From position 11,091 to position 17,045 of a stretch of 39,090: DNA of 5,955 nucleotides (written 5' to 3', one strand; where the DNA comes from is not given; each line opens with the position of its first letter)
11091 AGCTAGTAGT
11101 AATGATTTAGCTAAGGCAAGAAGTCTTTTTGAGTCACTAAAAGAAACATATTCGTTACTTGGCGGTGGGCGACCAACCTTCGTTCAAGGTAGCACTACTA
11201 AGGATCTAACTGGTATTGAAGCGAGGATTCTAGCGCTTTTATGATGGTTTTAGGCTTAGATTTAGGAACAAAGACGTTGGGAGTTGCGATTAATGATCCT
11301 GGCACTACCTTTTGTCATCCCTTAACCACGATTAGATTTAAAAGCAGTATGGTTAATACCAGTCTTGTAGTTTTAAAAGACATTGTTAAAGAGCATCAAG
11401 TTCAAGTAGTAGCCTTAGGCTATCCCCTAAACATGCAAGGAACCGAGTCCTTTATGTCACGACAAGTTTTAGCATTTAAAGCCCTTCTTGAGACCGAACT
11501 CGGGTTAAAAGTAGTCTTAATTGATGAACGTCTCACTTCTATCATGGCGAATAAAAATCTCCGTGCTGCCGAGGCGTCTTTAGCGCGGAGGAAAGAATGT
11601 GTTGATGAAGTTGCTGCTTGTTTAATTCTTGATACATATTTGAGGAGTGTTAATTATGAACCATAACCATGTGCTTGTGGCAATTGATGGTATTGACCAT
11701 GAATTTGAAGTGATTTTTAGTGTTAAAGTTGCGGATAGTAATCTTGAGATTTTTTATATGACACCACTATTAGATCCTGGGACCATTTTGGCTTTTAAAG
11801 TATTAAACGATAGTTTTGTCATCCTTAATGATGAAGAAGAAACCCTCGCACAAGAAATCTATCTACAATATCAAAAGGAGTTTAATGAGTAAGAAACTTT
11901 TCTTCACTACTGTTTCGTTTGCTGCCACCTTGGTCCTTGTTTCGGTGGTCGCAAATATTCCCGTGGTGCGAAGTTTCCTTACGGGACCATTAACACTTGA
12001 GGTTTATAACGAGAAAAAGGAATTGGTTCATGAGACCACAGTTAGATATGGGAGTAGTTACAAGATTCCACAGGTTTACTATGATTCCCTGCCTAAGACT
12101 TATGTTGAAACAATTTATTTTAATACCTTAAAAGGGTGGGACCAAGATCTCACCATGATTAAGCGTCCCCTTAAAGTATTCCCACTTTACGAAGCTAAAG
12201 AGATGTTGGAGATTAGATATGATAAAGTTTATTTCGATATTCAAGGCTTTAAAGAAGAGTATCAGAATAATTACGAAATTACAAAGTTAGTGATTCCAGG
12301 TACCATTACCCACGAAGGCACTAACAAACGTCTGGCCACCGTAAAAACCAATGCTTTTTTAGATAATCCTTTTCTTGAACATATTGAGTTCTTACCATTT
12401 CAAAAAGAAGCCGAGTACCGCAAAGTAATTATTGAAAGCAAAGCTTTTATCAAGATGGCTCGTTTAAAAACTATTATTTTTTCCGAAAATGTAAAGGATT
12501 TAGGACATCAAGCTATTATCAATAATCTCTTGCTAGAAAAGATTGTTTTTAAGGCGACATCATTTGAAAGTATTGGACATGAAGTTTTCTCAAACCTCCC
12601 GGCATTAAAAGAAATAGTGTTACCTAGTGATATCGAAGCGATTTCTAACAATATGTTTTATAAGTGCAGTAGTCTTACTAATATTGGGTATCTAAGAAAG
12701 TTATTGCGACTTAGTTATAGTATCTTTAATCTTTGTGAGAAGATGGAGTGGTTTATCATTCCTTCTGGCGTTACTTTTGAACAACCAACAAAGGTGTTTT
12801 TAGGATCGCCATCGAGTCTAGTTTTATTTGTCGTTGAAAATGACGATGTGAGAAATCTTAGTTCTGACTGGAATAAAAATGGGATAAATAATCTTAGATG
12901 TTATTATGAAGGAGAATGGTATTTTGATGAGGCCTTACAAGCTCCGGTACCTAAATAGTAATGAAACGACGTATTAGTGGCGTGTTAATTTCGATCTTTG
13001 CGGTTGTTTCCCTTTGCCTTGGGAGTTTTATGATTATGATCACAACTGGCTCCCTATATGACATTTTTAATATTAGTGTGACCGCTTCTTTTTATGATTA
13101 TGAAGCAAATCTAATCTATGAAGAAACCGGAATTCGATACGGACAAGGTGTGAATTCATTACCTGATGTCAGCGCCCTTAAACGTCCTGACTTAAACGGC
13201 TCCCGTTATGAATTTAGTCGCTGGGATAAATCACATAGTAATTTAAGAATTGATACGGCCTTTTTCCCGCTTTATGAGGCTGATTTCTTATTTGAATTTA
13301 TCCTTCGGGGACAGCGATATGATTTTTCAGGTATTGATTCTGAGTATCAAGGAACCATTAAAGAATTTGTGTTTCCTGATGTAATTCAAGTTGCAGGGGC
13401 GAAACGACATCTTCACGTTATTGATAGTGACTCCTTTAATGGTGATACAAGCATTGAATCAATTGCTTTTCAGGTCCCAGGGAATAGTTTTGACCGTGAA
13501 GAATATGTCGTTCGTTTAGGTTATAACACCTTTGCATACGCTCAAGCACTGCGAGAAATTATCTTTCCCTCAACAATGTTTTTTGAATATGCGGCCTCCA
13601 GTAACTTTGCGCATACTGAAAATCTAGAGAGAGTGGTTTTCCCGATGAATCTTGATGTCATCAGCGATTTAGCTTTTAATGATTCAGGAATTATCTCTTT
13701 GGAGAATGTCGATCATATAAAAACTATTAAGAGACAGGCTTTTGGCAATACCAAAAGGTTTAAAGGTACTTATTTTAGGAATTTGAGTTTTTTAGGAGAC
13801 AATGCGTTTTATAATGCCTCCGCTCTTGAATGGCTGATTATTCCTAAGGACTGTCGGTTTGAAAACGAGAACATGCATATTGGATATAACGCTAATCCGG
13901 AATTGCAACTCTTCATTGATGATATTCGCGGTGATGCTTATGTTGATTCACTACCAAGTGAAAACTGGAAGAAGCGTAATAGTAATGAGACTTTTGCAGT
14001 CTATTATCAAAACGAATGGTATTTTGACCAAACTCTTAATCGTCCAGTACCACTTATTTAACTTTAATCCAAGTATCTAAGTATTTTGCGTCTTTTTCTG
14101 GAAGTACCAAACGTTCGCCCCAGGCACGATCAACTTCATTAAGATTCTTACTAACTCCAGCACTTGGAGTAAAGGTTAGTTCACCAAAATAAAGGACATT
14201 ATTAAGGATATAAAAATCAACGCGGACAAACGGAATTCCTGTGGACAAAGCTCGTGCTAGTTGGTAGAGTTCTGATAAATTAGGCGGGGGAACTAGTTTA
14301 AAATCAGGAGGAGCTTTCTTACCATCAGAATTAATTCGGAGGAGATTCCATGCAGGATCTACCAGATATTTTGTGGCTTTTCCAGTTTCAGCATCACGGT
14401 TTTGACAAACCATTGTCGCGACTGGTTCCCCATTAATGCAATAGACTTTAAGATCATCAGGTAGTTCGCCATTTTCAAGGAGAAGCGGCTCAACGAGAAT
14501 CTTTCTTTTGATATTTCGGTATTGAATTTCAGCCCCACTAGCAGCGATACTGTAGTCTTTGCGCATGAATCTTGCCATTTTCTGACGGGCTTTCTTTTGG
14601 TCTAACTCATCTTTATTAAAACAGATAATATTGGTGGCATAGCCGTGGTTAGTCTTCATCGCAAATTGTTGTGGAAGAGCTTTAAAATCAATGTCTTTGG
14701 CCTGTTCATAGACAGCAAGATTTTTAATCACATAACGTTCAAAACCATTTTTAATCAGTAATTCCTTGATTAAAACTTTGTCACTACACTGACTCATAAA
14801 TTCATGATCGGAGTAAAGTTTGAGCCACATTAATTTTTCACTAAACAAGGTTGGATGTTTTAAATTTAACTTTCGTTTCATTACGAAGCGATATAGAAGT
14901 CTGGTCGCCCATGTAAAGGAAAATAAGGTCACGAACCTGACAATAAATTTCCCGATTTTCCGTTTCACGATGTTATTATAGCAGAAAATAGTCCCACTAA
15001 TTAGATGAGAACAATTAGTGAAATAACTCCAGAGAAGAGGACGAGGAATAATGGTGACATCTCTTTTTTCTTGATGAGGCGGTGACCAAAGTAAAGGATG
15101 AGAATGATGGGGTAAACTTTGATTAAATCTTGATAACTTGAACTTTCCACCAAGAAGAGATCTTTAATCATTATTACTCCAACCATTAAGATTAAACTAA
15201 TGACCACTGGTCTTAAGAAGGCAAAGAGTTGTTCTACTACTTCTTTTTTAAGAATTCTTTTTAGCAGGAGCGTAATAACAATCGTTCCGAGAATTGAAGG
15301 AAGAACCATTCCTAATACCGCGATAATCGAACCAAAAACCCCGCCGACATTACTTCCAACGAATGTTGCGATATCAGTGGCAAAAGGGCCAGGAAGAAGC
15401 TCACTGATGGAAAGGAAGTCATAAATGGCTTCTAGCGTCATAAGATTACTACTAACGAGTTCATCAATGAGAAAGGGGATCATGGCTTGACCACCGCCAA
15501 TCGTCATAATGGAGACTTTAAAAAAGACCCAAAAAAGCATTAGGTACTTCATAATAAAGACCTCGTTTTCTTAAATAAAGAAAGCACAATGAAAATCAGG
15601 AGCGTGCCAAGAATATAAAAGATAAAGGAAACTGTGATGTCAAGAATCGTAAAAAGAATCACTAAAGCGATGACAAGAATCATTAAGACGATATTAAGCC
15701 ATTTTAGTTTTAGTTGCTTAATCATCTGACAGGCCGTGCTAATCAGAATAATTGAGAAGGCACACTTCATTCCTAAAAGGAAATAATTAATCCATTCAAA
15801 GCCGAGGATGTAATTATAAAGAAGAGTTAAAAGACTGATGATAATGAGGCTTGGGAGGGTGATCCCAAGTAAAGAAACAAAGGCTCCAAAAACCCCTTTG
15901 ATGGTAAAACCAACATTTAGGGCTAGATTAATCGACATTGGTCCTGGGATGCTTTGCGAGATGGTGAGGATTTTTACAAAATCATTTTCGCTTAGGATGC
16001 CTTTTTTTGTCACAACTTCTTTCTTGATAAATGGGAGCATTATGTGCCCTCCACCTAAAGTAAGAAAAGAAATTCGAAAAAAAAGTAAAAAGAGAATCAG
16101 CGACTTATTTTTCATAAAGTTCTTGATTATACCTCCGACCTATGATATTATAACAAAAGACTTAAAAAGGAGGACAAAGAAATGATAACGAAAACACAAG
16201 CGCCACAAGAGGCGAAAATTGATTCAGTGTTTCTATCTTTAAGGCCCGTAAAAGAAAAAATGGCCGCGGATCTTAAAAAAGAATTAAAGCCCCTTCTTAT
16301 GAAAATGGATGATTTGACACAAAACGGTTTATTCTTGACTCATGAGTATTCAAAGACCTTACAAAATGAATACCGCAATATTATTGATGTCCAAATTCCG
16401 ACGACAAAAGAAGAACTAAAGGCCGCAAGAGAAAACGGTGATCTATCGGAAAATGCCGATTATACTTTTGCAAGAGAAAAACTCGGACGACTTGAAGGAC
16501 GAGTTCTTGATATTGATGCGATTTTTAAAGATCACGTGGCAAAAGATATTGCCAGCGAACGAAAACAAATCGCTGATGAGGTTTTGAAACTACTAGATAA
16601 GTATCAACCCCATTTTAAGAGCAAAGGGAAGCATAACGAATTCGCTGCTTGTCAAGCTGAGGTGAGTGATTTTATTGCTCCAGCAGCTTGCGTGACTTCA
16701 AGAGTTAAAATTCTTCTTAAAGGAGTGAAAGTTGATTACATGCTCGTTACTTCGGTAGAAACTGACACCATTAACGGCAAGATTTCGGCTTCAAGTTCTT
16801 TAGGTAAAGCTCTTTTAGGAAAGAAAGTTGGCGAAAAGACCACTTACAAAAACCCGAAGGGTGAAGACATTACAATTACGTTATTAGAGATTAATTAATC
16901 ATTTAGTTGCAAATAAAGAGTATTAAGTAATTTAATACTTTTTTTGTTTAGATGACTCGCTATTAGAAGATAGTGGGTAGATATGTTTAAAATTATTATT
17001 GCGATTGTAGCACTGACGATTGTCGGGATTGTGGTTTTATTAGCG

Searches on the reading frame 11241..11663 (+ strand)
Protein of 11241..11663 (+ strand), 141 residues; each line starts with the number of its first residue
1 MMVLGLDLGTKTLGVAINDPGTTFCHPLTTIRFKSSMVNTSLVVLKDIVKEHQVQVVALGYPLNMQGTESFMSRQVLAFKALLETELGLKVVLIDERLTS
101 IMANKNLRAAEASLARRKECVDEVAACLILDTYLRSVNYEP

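Call 53: search_protein_families(library=pfam, proteins=[window:11241-11663:+], max_evalue=0.00001)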
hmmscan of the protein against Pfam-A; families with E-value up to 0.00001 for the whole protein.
window:11241-11663:+ (141 aa): 1 family
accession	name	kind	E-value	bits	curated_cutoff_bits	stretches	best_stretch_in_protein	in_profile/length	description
PF03652.20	RuvX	-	1e-37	129.9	29.2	1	1-135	1-133/134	Holliday junction resolvase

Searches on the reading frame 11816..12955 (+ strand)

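Call 54: search_protein_families(library=pfam, proteins=[window:11816-12955:+], max_evalue=0.00001)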
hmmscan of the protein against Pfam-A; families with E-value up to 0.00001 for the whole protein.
window:11816-12955:+ (380 aa): 1 family
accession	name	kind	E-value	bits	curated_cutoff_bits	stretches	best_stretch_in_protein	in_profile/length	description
PF13306.12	LRR_5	-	6.1e-17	62.2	27.7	1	205-310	24-126/127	BspA type Leucine rich repeat region (6 copies)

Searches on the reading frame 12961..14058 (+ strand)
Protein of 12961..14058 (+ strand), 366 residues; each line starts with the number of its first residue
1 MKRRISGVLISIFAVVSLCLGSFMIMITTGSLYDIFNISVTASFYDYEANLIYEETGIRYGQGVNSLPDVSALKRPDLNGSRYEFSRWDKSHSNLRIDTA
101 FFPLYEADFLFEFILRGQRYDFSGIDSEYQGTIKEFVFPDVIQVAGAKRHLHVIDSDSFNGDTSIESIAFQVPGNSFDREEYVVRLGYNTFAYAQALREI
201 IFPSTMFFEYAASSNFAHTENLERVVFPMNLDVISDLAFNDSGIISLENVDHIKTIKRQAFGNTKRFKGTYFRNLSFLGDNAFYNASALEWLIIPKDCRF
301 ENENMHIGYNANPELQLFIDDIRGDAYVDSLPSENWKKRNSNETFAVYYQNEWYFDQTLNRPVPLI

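Call 54: search_protein_families(library=pfam, proteins=[window:12961-14058:+], max_evalue=0.00001)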
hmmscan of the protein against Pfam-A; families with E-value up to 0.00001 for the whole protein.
window:12961-14058:+ (366 aa): 1 family
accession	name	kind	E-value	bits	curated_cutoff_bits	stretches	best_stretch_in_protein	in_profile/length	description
PF13306.12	LRR_5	-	1.4e-13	51.3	27.7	1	186-299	3-113/127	BspA type Leucine rich repeat region (6 copies)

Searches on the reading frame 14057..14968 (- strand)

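Call 54: search_protein_families(library=pfam, proteins=[window:14057-14968:-], max_evalue=0.00001)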
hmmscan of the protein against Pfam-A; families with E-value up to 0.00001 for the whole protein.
window:14057-14968:- (304 aa): 1 family
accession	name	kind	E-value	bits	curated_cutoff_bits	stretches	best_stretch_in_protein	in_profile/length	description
PF14305.11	ATPgrasp_TupA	-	1.4e-35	123.5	25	1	44-287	1-240/241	TupA-like ATPgrasp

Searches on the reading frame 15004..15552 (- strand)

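Call 54: search_protein_families(library=pfam, proteins=[window:15004-15552:-], max_evalue=0.00001)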
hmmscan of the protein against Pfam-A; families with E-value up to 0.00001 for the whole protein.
window:15004-15552:- (183 aa): 1 family
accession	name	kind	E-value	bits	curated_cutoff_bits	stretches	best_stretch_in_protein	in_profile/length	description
PF02417.20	Chromate_transp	-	3.9e-34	118.5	28.6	1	5-178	2-165/166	Chromate transporter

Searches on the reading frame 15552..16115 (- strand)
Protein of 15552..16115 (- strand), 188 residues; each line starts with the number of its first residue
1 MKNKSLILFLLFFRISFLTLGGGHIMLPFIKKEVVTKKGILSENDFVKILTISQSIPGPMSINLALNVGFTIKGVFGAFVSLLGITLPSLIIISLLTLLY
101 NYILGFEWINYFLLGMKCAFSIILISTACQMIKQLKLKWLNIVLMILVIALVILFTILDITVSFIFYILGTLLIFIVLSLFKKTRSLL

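Call 54: search_protein_families(library=pfam, proteins=[window:15552-16115:-], max_evalue=0.00001)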
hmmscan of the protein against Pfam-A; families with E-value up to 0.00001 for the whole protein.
window:15552-16115:- (188 aa): 1 family
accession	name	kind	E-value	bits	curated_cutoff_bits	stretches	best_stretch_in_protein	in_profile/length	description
PF02417.20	Chromate_transp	-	1.9e-36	126.1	28.6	1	8-173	3-163/166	Chromate transporter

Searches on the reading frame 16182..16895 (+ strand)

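Call 54: search_protein_families(library=pfam, proteins=[window:16182-16895:+], max_evalue=0.00001)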
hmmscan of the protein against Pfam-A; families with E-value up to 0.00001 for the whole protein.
window:16182-16895:+ (238 aa): 2 families
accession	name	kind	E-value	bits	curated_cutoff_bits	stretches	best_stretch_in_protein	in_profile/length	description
PF03449.20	GreA_GreB_N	-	1.2e-15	57.9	24.5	1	51-115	2-66/71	Transcription elongation factor, N-terminal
PF01272.25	GreA_GreB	-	5.7e-14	52.3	26.9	1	173-237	10-75/77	Transcription elongation factor, GreA/GreB, C-term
